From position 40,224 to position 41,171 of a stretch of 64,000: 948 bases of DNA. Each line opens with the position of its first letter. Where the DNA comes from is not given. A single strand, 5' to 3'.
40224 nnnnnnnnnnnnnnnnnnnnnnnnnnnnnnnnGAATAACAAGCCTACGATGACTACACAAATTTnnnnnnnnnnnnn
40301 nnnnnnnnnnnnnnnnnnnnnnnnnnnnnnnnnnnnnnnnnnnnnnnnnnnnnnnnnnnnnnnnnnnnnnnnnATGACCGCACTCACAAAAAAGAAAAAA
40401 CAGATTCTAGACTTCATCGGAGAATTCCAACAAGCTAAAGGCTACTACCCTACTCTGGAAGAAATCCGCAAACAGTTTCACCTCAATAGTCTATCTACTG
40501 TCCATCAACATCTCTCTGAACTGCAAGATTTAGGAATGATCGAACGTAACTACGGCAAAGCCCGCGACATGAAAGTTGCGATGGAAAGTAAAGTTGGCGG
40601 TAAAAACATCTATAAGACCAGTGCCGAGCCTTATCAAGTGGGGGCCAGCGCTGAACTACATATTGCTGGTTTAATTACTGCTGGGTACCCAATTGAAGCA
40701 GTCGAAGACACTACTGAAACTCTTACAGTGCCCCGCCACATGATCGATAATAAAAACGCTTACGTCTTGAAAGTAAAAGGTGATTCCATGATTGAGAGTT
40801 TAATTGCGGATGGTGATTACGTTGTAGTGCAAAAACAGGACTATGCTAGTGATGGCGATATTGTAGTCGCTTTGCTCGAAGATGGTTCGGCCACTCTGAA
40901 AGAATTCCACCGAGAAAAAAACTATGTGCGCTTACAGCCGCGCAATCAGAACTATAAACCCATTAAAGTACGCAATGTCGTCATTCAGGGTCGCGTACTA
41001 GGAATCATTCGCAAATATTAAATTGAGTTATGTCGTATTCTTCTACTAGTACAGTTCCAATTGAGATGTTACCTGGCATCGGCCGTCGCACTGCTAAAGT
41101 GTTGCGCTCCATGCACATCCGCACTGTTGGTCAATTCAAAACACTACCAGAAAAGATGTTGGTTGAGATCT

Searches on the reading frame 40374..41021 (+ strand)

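Call 69: search_protein_families(library=pfam, proteins=[window:40374-41021:+], max_evalue=0.00001)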
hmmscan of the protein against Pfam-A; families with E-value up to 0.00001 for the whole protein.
window:40374-41021:+ (215 aa): 2 families
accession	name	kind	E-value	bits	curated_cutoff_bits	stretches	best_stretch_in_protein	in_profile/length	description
PF00717.28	Peptidase_S24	-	3.2e-32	111.1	23.3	1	99-208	4-115/116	Peptidase S24-like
PF01726.22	LexA_DNA_bind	-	2.8e-14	53.1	23.7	1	1-64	1-64/65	LexA DNA binding domain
